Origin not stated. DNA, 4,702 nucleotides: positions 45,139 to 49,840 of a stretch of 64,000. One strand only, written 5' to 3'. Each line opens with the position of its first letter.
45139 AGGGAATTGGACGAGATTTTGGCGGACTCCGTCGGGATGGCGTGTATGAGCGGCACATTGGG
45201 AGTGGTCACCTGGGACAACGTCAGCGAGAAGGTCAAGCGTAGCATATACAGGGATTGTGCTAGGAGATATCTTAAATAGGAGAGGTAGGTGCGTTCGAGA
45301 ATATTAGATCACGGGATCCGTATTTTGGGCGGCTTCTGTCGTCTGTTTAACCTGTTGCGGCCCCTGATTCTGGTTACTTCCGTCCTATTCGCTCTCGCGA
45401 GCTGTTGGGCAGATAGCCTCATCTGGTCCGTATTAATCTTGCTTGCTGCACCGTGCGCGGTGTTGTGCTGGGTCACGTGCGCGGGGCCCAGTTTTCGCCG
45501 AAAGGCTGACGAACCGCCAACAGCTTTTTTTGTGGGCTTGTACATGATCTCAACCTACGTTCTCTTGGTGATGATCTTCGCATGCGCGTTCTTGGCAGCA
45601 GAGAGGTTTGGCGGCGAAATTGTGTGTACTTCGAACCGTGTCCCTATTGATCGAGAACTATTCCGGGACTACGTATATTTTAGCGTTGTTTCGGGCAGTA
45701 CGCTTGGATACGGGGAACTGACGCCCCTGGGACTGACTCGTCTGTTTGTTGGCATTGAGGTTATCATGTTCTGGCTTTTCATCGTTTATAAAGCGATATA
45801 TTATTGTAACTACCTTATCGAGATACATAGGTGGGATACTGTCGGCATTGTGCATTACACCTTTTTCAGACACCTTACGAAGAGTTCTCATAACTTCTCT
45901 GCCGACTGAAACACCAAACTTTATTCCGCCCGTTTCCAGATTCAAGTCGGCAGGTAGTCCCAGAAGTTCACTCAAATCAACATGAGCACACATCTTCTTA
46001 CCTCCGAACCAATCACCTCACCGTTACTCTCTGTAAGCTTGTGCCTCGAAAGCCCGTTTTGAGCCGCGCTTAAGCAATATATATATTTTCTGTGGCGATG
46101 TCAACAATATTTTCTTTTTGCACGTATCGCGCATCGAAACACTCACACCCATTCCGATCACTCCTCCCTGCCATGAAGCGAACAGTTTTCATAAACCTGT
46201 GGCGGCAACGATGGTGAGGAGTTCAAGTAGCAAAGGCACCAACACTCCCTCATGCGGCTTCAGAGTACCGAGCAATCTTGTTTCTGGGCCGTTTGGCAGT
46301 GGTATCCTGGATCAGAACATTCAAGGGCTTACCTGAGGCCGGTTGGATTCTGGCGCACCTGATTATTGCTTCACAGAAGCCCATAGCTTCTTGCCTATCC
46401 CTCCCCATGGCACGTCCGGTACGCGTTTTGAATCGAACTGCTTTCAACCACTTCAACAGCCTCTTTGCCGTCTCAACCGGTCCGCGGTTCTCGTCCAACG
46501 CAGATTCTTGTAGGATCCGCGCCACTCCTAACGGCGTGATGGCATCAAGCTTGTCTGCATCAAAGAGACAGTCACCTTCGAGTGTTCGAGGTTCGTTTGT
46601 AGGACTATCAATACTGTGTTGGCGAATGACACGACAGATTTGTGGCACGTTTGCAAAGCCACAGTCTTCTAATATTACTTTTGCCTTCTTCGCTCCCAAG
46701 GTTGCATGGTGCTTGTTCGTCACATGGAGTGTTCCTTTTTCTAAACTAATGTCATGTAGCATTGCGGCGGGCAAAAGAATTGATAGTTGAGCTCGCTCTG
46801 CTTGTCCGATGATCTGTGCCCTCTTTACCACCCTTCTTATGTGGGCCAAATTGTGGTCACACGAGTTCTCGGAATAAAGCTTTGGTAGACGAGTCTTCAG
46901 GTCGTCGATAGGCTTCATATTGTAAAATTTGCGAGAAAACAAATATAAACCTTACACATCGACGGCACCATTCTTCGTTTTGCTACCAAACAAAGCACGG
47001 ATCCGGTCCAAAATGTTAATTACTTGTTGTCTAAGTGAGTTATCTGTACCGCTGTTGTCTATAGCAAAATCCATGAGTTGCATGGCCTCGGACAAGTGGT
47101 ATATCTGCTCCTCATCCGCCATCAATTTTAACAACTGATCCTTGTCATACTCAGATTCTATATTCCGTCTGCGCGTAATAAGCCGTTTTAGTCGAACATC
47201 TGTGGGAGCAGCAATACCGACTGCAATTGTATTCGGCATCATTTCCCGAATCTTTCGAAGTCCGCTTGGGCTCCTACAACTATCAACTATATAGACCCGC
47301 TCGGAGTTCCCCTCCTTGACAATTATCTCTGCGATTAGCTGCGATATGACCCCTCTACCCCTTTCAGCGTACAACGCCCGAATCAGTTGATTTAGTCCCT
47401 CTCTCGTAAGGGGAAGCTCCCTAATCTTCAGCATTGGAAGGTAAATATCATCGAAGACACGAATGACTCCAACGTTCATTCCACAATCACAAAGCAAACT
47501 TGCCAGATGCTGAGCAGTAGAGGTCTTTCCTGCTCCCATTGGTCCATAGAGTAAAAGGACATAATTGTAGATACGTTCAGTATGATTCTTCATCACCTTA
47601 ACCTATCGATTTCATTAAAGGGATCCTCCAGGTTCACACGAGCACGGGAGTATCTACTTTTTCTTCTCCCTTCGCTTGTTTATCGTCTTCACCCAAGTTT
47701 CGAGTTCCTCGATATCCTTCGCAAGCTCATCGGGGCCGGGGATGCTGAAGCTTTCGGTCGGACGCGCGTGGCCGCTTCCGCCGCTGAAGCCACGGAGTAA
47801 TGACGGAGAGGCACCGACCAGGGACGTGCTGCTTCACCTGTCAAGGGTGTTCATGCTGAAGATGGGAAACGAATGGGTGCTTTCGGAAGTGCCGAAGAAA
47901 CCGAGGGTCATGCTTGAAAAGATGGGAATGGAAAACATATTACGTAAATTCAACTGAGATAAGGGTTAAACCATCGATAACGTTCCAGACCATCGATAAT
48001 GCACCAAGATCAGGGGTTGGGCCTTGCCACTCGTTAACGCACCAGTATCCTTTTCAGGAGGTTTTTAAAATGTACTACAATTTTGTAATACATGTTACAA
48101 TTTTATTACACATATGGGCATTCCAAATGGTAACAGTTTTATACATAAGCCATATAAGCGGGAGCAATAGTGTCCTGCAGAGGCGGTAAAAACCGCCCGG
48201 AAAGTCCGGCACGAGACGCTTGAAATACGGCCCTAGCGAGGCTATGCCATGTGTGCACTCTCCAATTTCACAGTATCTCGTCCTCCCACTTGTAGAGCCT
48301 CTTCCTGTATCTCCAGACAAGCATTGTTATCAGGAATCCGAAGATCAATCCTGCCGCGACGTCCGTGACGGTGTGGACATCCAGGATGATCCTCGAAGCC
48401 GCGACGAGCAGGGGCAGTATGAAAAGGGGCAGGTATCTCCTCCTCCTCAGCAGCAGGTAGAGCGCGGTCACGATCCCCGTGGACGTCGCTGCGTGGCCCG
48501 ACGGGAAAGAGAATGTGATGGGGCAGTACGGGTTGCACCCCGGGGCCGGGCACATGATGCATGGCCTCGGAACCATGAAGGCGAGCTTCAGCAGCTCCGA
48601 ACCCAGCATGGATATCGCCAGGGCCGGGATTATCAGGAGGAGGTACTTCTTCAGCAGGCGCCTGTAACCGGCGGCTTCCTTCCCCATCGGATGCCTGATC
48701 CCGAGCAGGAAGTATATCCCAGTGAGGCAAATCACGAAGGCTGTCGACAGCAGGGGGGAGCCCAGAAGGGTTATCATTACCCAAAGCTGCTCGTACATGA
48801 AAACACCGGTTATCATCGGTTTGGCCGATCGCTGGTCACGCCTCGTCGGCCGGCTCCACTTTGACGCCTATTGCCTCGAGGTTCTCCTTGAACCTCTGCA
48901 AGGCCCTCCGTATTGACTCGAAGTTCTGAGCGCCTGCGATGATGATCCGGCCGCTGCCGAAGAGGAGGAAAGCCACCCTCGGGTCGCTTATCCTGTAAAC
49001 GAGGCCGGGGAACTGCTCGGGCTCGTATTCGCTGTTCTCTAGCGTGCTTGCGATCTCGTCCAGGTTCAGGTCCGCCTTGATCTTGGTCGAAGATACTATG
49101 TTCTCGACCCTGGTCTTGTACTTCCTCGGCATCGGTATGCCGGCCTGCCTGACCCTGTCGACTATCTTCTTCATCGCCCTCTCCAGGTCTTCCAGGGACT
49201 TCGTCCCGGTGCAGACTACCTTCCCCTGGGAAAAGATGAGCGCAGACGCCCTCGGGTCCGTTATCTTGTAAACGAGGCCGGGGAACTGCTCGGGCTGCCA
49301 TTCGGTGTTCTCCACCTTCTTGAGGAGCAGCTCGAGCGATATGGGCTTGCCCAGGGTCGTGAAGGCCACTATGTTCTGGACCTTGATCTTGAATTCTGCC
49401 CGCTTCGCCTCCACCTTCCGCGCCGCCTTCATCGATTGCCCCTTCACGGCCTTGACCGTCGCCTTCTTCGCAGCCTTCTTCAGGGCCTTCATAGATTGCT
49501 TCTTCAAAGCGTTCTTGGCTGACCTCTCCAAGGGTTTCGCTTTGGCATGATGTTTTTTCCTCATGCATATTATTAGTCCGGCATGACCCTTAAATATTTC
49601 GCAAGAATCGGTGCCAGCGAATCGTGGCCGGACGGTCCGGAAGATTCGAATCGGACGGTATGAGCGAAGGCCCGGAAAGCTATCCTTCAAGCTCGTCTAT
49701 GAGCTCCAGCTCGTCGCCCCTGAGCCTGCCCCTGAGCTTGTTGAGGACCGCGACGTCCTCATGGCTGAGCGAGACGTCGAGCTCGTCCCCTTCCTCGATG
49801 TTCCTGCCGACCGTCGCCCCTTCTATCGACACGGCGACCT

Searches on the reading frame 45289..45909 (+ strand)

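Call 10: search_protein_families(library=pfam, proteins=[window:45289-45909:+], max_evalue=0.01)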
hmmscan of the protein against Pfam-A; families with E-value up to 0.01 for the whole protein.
window:45289-45909:+ (206 aa): 1 family
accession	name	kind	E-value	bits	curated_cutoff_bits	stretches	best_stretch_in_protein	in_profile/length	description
PF07885.22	Ion_trans_2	-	3.3e-05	24.1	22.5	1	104-167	16-68/79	Ion channel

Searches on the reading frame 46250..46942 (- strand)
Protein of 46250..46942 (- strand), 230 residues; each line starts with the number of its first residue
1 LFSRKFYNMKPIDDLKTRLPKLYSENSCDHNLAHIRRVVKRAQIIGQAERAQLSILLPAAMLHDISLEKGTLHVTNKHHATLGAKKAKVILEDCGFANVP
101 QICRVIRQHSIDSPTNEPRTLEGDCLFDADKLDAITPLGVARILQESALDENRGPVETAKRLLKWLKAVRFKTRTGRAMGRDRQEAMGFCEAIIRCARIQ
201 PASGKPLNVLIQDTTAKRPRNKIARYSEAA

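Call 10: search_protein_families(library=pfam, proteins=[window:46250-46942:-], max_evalue=0.01)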
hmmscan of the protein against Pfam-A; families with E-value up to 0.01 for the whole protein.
window:46250-46942:- (230 aa): 1 family
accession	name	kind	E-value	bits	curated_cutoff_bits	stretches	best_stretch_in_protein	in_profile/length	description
PF01966.28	HD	-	6.3e-11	43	22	1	33-134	3-115/116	HD domain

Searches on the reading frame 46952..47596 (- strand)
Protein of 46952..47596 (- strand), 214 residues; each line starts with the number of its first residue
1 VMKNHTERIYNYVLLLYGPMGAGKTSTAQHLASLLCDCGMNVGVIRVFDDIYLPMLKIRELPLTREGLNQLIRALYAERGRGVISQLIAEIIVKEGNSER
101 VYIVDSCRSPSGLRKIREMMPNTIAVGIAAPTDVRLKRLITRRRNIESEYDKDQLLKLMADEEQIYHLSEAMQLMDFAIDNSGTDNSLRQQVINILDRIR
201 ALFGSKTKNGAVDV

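Call 10: search_protein_families(library=pfam, proteins=[window:46952-47596:-], max_evalue=0.01)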
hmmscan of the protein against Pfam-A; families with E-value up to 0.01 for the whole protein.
window:46952-47596:- (214 aa): 9 families
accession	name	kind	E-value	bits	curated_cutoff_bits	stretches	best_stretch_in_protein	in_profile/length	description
PF13238.12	AAA_18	-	1.6e-07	32.3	29.4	1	15-149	2-125/128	AAA domain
PF13191.12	AAA_16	-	0.00017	22.6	32.6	1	13-76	26-87/167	AAA ATPase domain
PF20720.3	nSTAND3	-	0.00091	19.4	27.2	1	12-50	18-56/155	Novel STAND NTPase 3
PF00004.35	AAA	-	0.0011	19.9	21.2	1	14-35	1-22/131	ATPase family associated with various cellular activities (AAA)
PF13401.12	AAA_22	-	0.0028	18.4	27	1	12-50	6-38/130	AAA domain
PF00625.27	Guanylate_kin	-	0.0029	17.8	25.2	0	109-189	101-173/182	Guanylate kinase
PF07728.20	AAA_5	-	0.0031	18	22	1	14-38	2-26/139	AAA domain (dynein-related subfamily)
PF13671.12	AAA_33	-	0.0035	18.1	27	1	13-159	1-137/143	AAA domain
PF02367.23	TsaE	-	0.0076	16.6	26.6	0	11-35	21-45/128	Threonylcarbamoyl adenosine biosynthesis protein TsaE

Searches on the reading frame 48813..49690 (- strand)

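Call 10: search_protein_families(library=pfam, proteins=[window:48813-49568:-], max_evalue=0.01)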
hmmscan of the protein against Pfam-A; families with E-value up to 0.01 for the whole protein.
window:48813-49568:- (251 aa): 0 families

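Call 80: search_protein_families(library=pfam, proteins=[window:48836-49690:-], max_evalue=0.001)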
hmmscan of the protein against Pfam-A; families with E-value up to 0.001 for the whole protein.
window:48836-49690:- (284 aa): 2 families
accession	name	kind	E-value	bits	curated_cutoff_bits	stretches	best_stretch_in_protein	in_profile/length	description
PF00352.27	TBP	-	9.2e-54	179.7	22.9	2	101-182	1-84/85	Transcription factor TFIID (or TATA-binding protein, TBP)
PF11623.14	NdhS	-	0.00089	19.2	27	0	226-245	18-37/52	NAD(P)H dehydrogenase subunit S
